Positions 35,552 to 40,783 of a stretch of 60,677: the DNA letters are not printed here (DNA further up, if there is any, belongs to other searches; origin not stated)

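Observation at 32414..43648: Candidate extracellular-DNA capture and pyrimidine salvage operon (six co-directional, tightly spaced genes)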

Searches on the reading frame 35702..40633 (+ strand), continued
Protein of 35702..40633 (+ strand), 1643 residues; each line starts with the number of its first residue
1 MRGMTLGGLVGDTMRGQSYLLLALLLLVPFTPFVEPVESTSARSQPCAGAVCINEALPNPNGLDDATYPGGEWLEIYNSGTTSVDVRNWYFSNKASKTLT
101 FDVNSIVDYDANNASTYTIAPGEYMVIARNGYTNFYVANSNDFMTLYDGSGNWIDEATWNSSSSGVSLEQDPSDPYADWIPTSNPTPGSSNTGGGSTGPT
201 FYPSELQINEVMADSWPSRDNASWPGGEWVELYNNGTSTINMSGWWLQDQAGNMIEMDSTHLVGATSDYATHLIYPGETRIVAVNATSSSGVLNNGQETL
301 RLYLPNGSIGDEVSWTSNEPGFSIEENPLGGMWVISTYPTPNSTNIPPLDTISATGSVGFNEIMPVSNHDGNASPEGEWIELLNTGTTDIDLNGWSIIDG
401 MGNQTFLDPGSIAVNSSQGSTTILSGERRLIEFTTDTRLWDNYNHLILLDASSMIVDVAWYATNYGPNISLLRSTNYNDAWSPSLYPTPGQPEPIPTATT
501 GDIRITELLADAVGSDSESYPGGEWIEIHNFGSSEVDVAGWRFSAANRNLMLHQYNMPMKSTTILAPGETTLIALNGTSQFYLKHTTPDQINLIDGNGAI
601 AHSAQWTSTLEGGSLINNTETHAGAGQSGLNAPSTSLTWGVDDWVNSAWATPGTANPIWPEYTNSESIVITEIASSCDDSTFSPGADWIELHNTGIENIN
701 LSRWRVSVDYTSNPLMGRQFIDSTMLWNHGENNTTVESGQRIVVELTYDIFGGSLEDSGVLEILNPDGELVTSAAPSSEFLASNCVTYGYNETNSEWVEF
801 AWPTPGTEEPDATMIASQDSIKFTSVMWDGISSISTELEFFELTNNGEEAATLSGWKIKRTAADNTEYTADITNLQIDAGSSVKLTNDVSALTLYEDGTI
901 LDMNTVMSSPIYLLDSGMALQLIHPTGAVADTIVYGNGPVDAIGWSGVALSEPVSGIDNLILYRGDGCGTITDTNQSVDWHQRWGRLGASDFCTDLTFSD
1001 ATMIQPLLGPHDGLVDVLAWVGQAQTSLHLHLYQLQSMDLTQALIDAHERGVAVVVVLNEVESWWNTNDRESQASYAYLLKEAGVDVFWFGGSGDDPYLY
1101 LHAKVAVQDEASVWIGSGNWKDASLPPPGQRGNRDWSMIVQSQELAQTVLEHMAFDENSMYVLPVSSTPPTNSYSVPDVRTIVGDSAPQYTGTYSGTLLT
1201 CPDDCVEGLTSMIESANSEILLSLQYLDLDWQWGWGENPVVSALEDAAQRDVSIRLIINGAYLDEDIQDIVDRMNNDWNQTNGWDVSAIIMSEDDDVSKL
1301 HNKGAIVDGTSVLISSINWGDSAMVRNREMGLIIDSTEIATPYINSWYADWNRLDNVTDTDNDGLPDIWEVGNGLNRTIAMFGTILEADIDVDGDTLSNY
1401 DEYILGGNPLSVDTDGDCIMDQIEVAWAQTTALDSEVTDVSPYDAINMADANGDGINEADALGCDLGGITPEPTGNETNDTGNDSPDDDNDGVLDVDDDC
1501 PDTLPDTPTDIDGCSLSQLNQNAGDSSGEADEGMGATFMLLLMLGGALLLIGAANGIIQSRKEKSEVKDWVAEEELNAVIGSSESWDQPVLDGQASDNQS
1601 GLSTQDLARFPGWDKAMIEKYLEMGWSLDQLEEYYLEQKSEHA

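Call 17: find_related_loci(query=A1, collection=genome_contigs, flank=10000)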
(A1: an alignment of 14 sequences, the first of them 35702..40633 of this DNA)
Query A1 (1643 aa) in genome_contigs; peptide patterns used: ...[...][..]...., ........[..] (x = any residue, [..] = any of these).
439 stretches matched a pattern; 389 encode a relative of the query (tblastn E <= 1e-3); the best 80 are kept; 80 distinct loci.
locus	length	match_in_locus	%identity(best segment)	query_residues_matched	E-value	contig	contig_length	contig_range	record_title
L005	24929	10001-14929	90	1-1643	0e+0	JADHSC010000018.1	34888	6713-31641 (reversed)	MAG: Candidatus Poseidoniaceae archaeon isolate BS30m-G39 BS307-30m-sub-C74, whole genome shotgun sequence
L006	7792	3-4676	94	49-1643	0e+0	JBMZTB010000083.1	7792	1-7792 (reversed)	MAG: Candidatus Poseidoniaceae archaeon isolate ME_XS_2302_7_bin_25 ME_XS_2302_7_bin_25_83, whole genome shotgun sequenc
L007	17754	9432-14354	89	1-1641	0e+0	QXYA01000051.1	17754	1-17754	MAG: Candidatus Poseidoniales archaeon isolate NorthSea_HE361-02_A10 BWM13_Refined_16_51, whole genome shotgun sequence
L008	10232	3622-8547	89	1-1642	0e+0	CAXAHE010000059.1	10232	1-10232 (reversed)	MAG TPA_asm: uncultured Candidatus Poseidoniales archaeon isolate ERR3525245_binner12_Refined_112 genome assembly, conti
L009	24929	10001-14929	85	1-1643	0e+0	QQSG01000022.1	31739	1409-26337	MAG: Candidatus Poseidoniales archaeon isolate bin_32 U_43216-22, whole genome shotgun sequence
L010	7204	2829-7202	91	1-1458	0e+0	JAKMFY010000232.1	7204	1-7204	MAG: Candidatus Poseidoniaceae archaeon isolate MOX_bin84 PPB.contigs.fa_k127_723594, whole genome shotgun sequence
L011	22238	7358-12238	70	13-1642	0e+0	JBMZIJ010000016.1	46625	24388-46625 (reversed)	MAG: Candidatus Poseidoniaceae archaeon isolate ME_XS_2301_4_bin25 ME_XS_2301_4_bin25_15, whole genome shotgun sequence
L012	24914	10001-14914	69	7-1643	0e+0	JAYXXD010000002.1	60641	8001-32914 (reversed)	MAG: Thermoplasmatota archaeon isolate XS_MAG161 XS_MAG161_0002, whole genome shotgun sequence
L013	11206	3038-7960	69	2-1642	0e+0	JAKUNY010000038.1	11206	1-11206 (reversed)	MAG: Candidatus Poseidoniaceae archaeon isolate ALOHA_A2.0_19 A2.0-MGIIa-L2-1_38, whole genome shotgun sequence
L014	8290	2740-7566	70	31-1642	0e+0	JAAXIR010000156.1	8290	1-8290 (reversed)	MAG: Candidatus Poseidoniales archaeon isolate SW22112_bin_20 NODE_5143_length_8290_cov_6.210079, whole genome shotgun s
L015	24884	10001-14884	68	14-1642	0e+0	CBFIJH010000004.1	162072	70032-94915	MAG: Candidatus Poseidoniaceae archaeon isolate Co_bin_759_indstr genome assembly, contig: Co_bin_759_indstr_c4, whole g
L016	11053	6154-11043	67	14-1642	0e+0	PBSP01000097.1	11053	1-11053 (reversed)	MAG: Methanobacteriota archaeon isolate NP83 MHASMcontig_465610, whole genome shotgun sequence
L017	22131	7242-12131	68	14-1642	0e+0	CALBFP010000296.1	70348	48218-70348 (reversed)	MAG TPA_asm: uncultured euryarchaeote isolate ERR599077_bin.133_CONCOCT_v1.1_MAG genome assembly, contig: ERZ841196.150,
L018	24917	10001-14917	68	2-1642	0e+0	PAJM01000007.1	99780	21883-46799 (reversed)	MAG: Methanobacteriota archaeon isolate SAT95 156100, whole genome shotgun sequence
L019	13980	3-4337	69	14-1642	0e+0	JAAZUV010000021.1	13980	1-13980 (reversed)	MAG: Methanobacteriota archaeon isolate AW_metabat.40 AW_C601, whole genome shotgun sequence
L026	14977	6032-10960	89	1-1643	0e+0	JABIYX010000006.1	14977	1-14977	MAG: Methanobacteriota archaeon isolate SI073_bin151 k141_2982935, whole genome shotgun sequence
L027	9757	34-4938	51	9-1643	0e+0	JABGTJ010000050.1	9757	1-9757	MAG: Methanobacteriota archaeon isolate SI034_bin128 k141_33305, whole genome shotgun sequence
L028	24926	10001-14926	51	10-1643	0e+0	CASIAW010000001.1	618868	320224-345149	MAG: Candidatus Poseidoniaceae archaeon isolate FRAM_WSC20_S26_SRF_bin_100_1 genome assembly, contig: FRAM_WSC20_S26_SW_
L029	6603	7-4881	51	17-1643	0e+0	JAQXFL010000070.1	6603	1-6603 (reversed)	MAG: Candidatus Poseidoniaceae archaeon isolate cluster3-bin.87 k119_24553, whole genome shotgun sequence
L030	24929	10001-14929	50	9-1643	0e+0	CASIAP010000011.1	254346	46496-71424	MAG: Candidatus Poseidoniaceae archaeon isolate FRAM_WSC20_S10_SRF_bin_132_1 genome assembly, contig: FRAM_WSC20_S10_SW_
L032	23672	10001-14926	51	10-1643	0e+0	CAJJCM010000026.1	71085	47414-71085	uncultured Candidatus Poseidoniales archaeon isolate FRAM18_bin092 genome assembly, contig: FRAM17_bin092-26, whole geno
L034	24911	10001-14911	50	6-1643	0e+0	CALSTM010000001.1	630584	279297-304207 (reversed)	MAG: Candidatus Poseidoniaceae archaeon isolate W_MB9_1 genome assembly, contig: contig_5650_W_MB9, whole genome shotgun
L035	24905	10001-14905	51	9-1643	0e+0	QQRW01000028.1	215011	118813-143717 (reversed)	MAG: Candidatus Poseidoniales archaeon isolate bin_112 U_43171-28, whole genome shotgun sequence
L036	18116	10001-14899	51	17-1643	0e+0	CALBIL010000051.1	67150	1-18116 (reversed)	MAG TPA_asm: uncultured euryarchaeote isolate ERR2206762_bin.189_CONCOCT_v1.1_MAG genome assembly, contig: ERZ887853.95,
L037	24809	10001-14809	51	40-1643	0e+0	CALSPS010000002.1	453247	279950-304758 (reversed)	MAG: Candidatus Poseidoniaceae archaeon isolate C_MB351 genome assembly, contig: contig_16463_C_MB351, whole genome shot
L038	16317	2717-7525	51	40-1643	0e+0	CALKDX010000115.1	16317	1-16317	MAG: Candidatus Poseidoniaceae archaeon isolate S4_Bin_Bin_159_sub_1 genome assembly, contig: c_000001708233, whole geno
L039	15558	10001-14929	50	10-1643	0e+0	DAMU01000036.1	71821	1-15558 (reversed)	MAG TPA_asm: Euryarchaeota archaeon UBA91 UBA91_contig_19067, whole genome shotgun sequence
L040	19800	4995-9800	51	40-1643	0e+0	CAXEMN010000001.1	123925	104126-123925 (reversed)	MAG TPA_asm: uncultured Candidatus Poseidoniales archaeon isolate ERR598963_concoct_97 genome assembly, contig: ERZ83144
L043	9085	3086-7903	50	35-1643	0e+0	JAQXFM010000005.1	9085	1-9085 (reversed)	MAG: Candidatus Poseidoniaceae archaeon isolate cluster3-bin.98 k119_1065204, whole genome shotgun sequence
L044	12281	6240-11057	50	35-1643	0e+0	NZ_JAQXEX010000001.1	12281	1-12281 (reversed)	MAG: Poseidonia sp. isolate cluster2-bin.125 k141_1024797, whole genome shotgun sequence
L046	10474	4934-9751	50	38-1643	0e+0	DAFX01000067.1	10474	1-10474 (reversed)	MAG TPA_asm: Euryarchaeota archaeon UBA433 UBA433_contig_4623, whole genome shotgun sequence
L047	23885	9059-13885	50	35-1643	0e+0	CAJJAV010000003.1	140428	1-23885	uncultured Candidatus Poseidoniales archaeon isolate FRAM18_bin109 genome assembly, contig: FRAM17_bin109-3, whole genom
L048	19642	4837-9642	50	29-1643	0e+0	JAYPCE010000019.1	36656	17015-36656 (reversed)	MAG: Poseidonia sp. isolate 139581_S182_metabat_bins_sens.tsv.102 NODE_1091_length_36656_cov_8.723942, whole genome shot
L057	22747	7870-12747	50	20-1643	0e+0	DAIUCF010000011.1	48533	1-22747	MAG TPA_asm: Candidatus Poseidoniaceae archaeon isolate CTOTU8138 NODE_301_length_48533_cov_9.161125, whole genome shotg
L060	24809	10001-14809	51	40-1643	0e+0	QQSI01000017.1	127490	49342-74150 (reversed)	MAG: Candidatus Poseidoniales archaeon isolate bin_35 U_43220-17, whole genome shotgun sequence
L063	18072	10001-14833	48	22-1643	0e+0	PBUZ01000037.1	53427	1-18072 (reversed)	MAG: Methanobacteriota archaeon isolate RS440 60754, whole genome shotgun sequence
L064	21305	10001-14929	89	1-1643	0e+0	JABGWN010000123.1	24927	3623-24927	MAG: Methanobacteriota archaeon isolate SI034_bin52 k141_687082, whole genome shotgun sequence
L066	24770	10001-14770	48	43-1643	0e+0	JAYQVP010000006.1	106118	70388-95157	MAG: Poseidonia sp. isolate SD9010_S4_metabat_bins_sens.tsv.079 NODE_80_length_106118_cov_11.588678, whole genome shotgu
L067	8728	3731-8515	51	47-1643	0e+0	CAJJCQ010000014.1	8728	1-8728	uncultured Candidatus Poseidoniales archaeon isolate FRAM18_bin097 genome assembly, contig: FRAM17_bin097-14, whole geno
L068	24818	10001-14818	48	29-1643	0e+0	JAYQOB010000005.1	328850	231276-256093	MAG: Candidatus Poseidoniales archaeon isolate SD4486_NP_concoct_bins.tsv.099_sub contig_7005_pilon, whole genome shotgu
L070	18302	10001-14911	50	9-1643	0e+0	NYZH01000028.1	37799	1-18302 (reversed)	MAG: Methanobacteriota archaeon isolate ARS60 5958, whole genome shotgun sequence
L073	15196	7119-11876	49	39-1643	0e+0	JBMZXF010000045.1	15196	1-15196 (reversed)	MAG: Poseidonia sp. isolate ME_XS_2302_4_bin_75 ME_XS_2302_4_bin_75_44, whole genome shotgun sequence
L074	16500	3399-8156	49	41-1643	0e+0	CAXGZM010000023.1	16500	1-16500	MAG TPA_asm: uncultured euryarchaeote isolate SRR12479814_binner13_Refined_2 genome assembly, contig: ERZ4874012.133, wh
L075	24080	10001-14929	49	10-1643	0e+0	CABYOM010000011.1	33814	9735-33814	uncultured Candidatus Poseidoniales archaeon isolate AG-333-I22 genome assembly, contig: AG-333-I22_NODE_11, whole genom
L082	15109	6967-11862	45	14-1643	0e+0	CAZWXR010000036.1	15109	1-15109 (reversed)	MAG TPA_asm: uncultured Candidatus Poseidoniales archaeon isolate SRP134809_co1_512 genome assembly, contig: NODE_7593_l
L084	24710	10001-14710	45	11-1642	0e+0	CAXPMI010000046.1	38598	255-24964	MAG: Candidatus Poseidoniaceae archaeon isolate 02um_A1D0714_6.38 genome assembly, contig: k127_806406, whole genome sho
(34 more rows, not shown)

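Call 29: search_protein_families(library=pfam, proteins=[L084:437-2155:-, L084:2155-3504:-, L084:3501-4547:-, L084:4682-5779:+, L084:5860-6603:-, L084:6629-7675:-, L084:7749-9905:+, L084:17961-20747:+, L084:20774-22195:-, L084:22170-23744:-], max_evalue=0.001)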
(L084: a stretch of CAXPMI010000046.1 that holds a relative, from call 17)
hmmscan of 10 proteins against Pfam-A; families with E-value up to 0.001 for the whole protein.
L084:437-2155:- (572 aa): 1 family
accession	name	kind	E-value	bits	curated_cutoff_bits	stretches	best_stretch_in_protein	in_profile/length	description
PF00528.27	BPD_transp_1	-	9.1e-19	68.3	26.4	1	369-570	9-182/184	Binding-protein-dependent transport system inner membrane component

L084:2155-3504:- (449 aa): 1 family
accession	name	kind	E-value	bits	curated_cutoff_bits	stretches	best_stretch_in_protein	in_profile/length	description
PF00528.27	BPD_transp_1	-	8.3e-13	48.9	26.4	1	231-437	2-174/184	Binding-protein-dependent transport system inner membrane component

L084:3501-4547:- (348 aa): 2 families
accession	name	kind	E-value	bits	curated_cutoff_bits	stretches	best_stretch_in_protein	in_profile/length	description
PF01895.24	PhoU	-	1.6e-11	44.9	23.5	1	147-236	1-87/89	PhoU domain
PF04014.23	MazE_antitoxin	-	4.2e-08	33.5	24.7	1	17-60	1-44/48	Antidote-toxin recognition MazE, bacterial antitoxin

L084:4682-5779:+ (365 aa): 1 family
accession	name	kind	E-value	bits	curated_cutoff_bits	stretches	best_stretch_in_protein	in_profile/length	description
PF12849.12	PBP_like_2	-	1.2e-19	71.6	27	1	35-338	10-266/267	PBP superfamily domain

L084:5860-6603:- (247 aa): 1 family
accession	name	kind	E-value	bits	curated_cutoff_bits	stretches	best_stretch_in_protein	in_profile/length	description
PF01925.25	TauE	-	6e-26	92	32.6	1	13-240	2-236/237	Sulfite exporter TauE/SafE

L084:6629-7675:- (348 aa): 1 family
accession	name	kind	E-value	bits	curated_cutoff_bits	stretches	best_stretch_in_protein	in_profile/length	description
PF01895.24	PhoU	-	1.7e-07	31.9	23.5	1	149-239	1-88/89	PhoU domain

L084:7749-9905:+ (718 aa): 2 families
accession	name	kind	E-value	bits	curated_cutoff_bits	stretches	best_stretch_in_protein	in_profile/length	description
PF01384.25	PHO4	-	1.7e-113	379.6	33.7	1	23-444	1-348/350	Phosphate transporter family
PF01865.21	PhoU_div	-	1.1e-18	67.8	24.4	1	505-715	5-211/214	Protein of unknown function DUF47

L084:17961-20747:+ (928 aa): 1 family
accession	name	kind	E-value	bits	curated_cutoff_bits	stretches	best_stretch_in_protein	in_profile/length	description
PF02412.23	TSP_3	-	9.3e-07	28.9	25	1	412-439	2-29/36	Thrombospondin type 3 repeat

L084:20774-22195:- (473 aa): 4 families
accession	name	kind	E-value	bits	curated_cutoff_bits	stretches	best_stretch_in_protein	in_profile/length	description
PF08338.16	DUF1731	-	8.1e-18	64.3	27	1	421-466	2-46/47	Domain of unknown function (DUF1731)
PF01370.27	Epimerase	-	3e-14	53.5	20.9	1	169-393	1-239/240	NAD dependent epimerase/dehydratase family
PF13460.12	NAD_binding_10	-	1.4e-05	25.5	27.2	1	173-336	1-146/184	NAD(P)H-binding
PF03364.25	Polyketide_cyc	-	0.00062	20.5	23.4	0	21-143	3-124/126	Polyketide cyclase / dehydrase and lipid transport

L084:22170-23744:- (524 aa): 2 families
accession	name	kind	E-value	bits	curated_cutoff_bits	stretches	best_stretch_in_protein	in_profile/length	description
PF03441.19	FAD_binding_7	-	0.00024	21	27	0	340-417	5-77/203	FAD binding domain of DNA photolyase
PF00875.24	DNA_photolyase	-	0.00093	19.6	26.6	0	25-158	1-134/164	DNA photolyase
